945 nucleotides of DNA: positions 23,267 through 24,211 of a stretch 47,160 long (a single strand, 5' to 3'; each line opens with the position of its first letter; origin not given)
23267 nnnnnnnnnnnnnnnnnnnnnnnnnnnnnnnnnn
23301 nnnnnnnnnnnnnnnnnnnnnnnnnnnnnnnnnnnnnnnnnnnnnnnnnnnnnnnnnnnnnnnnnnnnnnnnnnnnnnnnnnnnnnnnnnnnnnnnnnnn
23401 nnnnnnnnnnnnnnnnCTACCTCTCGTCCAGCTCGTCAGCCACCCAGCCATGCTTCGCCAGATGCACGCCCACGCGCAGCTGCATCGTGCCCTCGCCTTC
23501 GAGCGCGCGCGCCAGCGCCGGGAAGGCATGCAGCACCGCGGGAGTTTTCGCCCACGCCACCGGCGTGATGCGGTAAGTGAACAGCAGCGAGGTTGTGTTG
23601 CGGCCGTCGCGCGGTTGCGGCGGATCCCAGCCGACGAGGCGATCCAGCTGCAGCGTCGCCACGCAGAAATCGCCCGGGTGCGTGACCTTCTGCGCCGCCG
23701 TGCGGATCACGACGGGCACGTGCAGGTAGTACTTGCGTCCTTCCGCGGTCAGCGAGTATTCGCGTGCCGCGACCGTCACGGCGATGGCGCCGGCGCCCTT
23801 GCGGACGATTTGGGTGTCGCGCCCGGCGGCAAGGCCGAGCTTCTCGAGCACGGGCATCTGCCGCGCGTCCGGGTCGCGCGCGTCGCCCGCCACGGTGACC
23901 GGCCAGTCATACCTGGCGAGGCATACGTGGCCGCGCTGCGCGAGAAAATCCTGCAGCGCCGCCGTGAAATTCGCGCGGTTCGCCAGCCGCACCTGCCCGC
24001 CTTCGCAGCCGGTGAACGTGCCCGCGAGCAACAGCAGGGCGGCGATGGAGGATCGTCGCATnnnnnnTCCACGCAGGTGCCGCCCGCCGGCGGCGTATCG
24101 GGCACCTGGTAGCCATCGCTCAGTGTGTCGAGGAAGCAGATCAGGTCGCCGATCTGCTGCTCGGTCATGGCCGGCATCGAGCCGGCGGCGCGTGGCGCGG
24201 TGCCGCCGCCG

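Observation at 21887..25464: Tight operon: di-haem CCP/MauG-family enzyme, two paralogous orphan lipoproteins and a P4H-type oxygenase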

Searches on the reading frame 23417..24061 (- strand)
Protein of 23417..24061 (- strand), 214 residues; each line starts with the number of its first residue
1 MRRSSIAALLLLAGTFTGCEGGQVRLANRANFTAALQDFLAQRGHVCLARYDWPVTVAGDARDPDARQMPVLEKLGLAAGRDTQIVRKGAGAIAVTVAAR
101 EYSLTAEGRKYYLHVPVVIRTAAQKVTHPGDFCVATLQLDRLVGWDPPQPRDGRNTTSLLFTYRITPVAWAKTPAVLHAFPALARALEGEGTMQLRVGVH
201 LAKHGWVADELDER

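Call 6: search_protein_families(library=pfam, proteins=[window:23417-24061:-], max_evalue=0.01)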
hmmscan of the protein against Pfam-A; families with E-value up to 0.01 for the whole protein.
window:23417-24061:- (214 aa): 0 families

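Call 7: search_protein_families(library=ncbifam, proteins=[window:23417-24061:-], max_evalue=0.01)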
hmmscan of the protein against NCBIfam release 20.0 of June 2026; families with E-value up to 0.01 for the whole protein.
window:23417-24061:- (214 aa): 0 families

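Call 14: find_homologous_proteins(query=window:23417-24061:-, max_evalue=0.001)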
Query window:23417-24061:- (214 aa): 336 proteins with E <= 0.001 among 2568 candidates; the best 120 are listed.
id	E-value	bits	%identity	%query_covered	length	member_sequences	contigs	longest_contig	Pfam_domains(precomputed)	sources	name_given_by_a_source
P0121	6.4e-139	478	100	100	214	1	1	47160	-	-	-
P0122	1.5e-88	314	69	92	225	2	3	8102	-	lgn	-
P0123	2.4e-88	313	68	94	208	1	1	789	-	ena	-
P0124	4.6e-88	312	69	99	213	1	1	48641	-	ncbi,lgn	-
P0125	5.5e-86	305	67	91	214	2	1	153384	-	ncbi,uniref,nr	ncbi:hypothetical protein [Variovorax fucosicus]|uniref:hypothetical protein n=1 Tax=Variovorax fuco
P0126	1.1e-85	304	67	99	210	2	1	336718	-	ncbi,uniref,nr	ncbi:hypothetical protein [Solimonas terrae]|uniref:Lipoprotein n=1 Tax=Solimonas terrae TaxID=13968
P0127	2.0e-85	303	67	91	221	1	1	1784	-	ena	-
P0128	2.9e-85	303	66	91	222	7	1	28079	-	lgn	-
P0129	1.2e-84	301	65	99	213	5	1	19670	-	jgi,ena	-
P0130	1.2e-84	301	65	96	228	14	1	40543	-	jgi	jgi:hypothetical protein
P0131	6.8e-84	299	68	91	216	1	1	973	-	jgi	-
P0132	7.4e-84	298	65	96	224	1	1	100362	-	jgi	jgi:hypothetical protein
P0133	8.2e-84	298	65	91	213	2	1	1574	-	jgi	jgi:hypothetical protein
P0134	1.5e-83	297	65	91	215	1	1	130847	-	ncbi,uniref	ncbi:hypothetical protein [Variovorax boronicumulans]|uniref:hypothetical protein n=1 Tax=Variovorax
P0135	2.6e-83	297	66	91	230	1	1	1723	-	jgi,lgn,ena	-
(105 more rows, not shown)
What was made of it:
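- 23417..24061 (-): Orphan lipoprotein, core type (LIP2, 214 aa). It always lies directly after the di-haem gene and groups with all single-copy versions in other genomes. 336 homologues, all unnamed or 'hypothetical' (call 14).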

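Call 26: search_dna_similar(query=window:23417-24061:-, collection=plasmids, mode=protein, max_rows=20)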
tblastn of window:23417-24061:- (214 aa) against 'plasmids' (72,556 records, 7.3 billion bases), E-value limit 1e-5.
Records with a match: 349; places in all: 351; records where one place covers at least 80% of the query: 349.
Best place of each record, by identity: 60-80% 1; <60% 348.
By first word of the organism name: Klebsiella 314; Escherichia 15; Raoultella 4; Burkholderia 3; Xanthomonas 2; Citrobacter 2; Serratia 2; Variovorax 1; Methylocapsa 1; Xylella 1; and 4 more.
By predicted mobility (MOB-suite, as given by PLSDB): conjugative 303; non-mobilizable 38; mobilizable 8.
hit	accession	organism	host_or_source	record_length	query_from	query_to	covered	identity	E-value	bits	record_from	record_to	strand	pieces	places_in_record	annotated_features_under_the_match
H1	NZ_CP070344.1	Variovorax sp. PDNC026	cell culture,Plastic debris in ...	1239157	18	212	91%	65.6%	9e-80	266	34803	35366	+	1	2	none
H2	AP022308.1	Burkholderia sp. SFA1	-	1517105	27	211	86%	55.9%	2e-64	222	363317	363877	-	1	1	hypothetical protein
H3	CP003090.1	Burkholderia sp. YI23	-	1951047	27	211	86%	55.3%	1e-64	223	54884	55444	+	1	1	hypothetical protein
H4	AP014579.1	Burkholderia sp. RPE67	Riptortus pedestris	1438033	27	211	86%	55.3%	2e-64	221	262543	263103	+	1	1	uncharacterized protein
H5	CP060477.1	Xanthomonas citri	Citrus,Cell culture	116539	1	212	99%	27.9%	8e-18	88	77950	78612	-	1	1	hypothetical protein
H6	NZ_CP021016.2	Xanthomonas citri pv. phaseoli var. fuscans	Phaseolus vulgaris,cell culture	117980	1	212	99%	27.9%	8e-18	88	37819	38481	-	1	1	hypothetical protein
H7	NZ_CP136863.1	Methylocapsa polymorpha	Shagnum peat sample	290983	16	206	89%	29.6%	4e-17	86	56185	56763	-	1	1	hypothetical protein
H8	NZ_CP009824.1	Xylella fastidiosa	Citrus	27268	16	208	90%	29.2%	4e-14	77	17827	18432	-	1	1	hypothetical protein (x2)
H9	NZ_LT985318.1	Escherichia coli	-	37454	18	209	90%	28.8%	5e-7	57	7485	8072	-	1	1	hypothetical protein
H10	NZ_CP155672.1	Klebsiella pneumoniae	Homo sapiens,urine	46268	18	209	90%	28.8%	6e-7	56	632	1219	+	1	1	hypothetical protein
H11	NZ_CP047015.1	Escherichia coli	swine,whole organism,heart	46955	18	209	90%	28.8%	6e-7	56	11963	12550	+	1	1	hypothetical protein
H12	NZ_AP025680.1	Escherichia coli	Homo sapiens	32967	18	209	90%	28.8%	9e-7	56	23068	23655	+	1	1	hypothetical protein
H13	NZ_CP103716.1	Klebsiella pneumoniae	Homo sapiens,blood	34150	18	209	90%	28.8%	9e-7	56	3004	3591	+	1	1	hypothetical protein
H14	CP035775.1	Klebsiella pneumoniae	rabbit,stool specimens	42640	18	209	90%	28.8%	9e-7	56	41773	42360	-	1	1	hypothetical protein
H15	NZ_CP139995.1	Comamonas testosteroni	-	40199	27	212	87%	27.9%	2e-17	87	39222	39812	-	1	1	hypothetical protein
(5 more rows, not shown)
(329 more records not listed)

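Call 27: get_annotated_region(hit=H10, flank=6000)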
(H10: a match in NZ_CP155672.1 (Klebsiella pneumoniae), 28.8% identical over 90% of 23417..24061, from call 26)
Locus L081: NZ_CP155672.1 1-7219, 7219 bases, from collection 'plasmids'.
description: Klebsiella pneumoniae strain 535 plasmid p535-5, complete sequence
organism: Klebsiella pneumoniae (NCBI taxid 573)
taxonomy: Bacteria; Pseudomonadota; Gammaproteobacteria; Enterobacterales; Enterobacteriaceae; Klebsiella; Klebsiella pneumoniae
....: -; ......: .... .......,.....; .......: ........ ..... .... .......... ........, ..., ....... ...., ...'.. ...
typing (MOB-suite, as given by PLSDB): conjugative; replicon IncX4; relaxase MOBP; mating-pair formation MPF_T
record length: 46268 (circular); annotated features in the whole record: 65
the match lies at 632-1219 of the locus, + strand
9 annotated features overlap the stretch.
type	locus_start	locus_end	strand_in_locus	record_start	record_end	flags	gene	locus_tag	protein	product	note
CDS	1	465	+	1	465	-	-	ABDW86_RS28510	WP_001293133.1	H-NS family nucleoid-associated regulatory protein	GO:0006355 - regulation of DNA-templated transcription [Evidence IEA]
CDS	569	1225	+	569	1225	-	-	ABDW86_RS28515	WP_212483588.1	hypothetical protein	-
CDS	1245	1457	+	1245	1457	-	-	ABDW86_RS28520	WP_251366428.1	hypothetical protein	-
CDS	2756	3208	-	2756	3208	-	-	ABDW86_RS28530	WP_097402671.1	hypothetical protein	-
CDS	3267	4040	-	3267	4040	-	-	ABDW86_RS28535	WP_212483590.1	hypothetical protein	-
CDS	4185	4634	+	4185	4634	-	-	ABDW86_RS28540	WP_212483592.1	hypothetical protein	-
CDS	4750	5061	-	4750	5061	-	-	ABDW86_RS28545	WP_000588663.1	hypothetical protein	-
CDS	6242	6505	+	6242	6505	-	-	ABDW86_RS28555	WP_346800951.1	hypothetical protein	-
CDS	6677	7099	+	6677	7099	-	-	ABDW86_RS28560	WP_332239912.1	hypothetical protein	-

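Call 28: get_annotated_region(hit=H5, flank=6000)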
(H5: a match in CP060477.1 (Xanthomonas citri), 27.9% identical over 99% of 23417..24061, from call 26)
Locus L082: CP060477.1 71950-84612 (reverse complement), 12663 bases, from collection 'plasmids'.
description: Xanthomonas citri pv. citri strain DAR73910 plasmid plasmid pF, complete sequence
organism: Xanthomonas citri (NCBI taxid 611301)
taxonomy: Bacteria; Pseudomonadota; Gammaproteobacteria; Lysobacterales; Lysobacteraceae; Xanthomonas; Xanthomonas citri
host: -; source: Citrus,Cell culture; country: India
typing (MOB-suite, as given by PLSDB): non-mobilizable
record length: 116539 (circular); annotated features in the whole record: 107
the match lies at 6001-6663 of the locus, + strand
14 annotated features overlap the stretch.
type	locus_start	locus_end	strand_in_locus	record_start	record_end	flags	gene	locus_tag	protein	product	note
CDS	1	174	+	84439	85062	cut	-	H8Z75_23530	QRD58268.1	DNA-binding protein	-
CDS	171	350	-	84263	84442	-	-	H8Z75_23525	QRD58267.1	hypothetical protein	-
CDS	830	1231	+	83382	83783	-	-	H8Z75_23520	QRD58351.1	hypothetical protein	-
CDS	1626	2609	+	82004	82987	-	-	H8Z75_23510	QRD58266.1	hypothetical protein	-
CDS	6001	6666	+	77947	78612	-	-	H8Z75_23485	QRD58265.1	hypothetical protein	-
CDS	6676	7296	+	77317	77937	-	-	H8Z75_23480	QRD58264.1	conjugal transfer protein TraC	-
CDS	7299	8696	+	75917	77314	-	-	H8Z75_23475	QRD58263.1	ISL3 family transposase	-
CDS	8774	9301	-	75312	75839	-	-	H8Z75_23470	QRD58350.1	hypothetical protein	-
CDS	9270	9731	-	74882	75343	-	-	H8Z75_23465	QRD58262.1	hypothetical protein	-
CDS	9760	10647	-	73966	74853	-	-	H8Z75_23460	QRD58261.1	fused MFS/spermidine synthase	-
CDS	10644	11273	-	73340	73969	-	-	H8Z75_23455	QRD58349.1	fused MFS/spermidine synthase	-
CDS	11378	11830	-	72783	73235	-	ssb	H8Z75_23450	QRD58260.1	single-stranded DNA-binding protein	-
CDS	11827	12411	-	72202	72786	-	-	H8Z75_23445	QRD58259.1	transglycosylase SLT domain-containing protein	-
CDS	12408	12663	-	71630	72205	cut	-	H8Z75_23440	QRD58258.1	hypothetical protein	-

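Call 30: get_annotated_region(hit=H3, flank=9000)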
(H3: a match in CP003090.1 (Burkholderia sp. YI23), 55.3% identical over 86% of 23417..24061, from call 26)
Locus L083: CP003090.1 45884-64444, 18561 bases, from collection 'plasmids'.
description: Burkholderia sp. YI23 plasmid byi_1p, complete sequence
organism: Burkholderia sp. YI23 (NCBI taxid 1097668)
taxonomy: Bacteria; Pseudomonadota; Betaproteobacteria; Burkholderiales; Burkholderiaceae; Burkholderia; Burkholderia sp. YI23
host: -; source: -; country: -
typing (MOB-suite, as given by PLSDB): conjugative; relaxase MOBF,MOBP; mating-pair formation MPF_T
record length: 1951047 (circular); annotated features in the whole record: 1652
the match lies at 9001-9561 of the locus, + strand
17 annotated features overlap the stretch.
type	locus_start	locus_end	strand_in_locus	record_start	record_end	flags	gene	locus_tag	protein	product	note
CDS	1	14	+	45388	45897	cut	-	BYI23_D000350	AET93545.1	hemerythrin-like metal-binding protein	-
CDS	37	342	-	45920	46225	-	-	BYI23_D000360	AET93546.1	hypothetical protein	-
CDS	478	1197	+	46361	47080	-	gntR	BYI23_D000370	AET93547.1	GntR domain-containing protein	-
CDS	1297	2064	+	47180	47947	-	-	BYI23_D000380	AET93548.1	short-chain dehydrogenase/reductase SDR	-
CDS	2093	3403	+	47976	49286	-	-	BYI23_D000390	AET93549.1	major facilitator superfamily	-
CDS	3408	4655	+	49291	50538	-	-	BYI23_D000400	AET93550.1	Mandelate racemase/muconate lactonizing protein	-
CDS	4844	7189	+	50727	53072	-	-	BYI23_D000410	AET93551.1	phosphoesterase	-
CDS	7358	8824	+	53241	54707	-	-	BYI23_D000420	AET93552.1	putative cytochrome c peroxidase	-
CDS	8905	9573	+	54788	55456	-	-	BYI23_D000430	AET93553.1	hypothetical protein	-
CDS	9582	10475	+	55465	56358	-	-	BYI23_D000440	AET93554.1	proCollegen-proline,2-oxoglutarate-4- dioxygenase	-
CDS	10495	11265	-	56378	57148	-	iclR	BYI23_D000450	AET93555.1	transcriptional regulator, IclR family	-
CDS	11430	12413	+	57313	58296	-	-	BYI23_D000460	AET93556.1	pyruvate carboxyltransferase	-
CDS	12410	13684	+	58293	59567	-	-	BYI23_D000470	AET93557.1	L-carnitine dehydratase/bile acid-inducible protein F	-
CDS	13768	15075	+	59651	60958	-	-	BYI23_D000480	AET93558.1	major facilitator superfamily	-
CDS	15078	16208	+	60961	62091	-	-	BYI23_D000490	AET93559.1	amidohydrolase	-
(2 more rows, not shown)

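Call 32: search_protein_families(library=pfam, proteins=[window:23417-24061:-], max_evalue=10)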
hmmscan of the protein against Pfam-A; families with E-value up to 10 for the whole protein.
window:23417-24061:- (214 aa): 0 families
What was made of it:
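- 23417..24061 (-): No Pfam or NCBIfam hit (calls 6, 7, 32).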

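Call 34: search_protein_families(library=pfam, proteins=[L081:569-1225:+, L082:6001-6666:+], max_evalue=0.01)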
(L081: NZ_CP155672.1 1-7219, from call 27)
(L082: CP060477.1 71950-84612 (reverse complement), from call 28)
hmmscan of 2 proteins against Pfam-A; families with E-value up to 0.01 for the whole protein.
L081:569-1225:+ (218 aa): 0 families

L082:6001-6666:+ (221 aa): 0 families
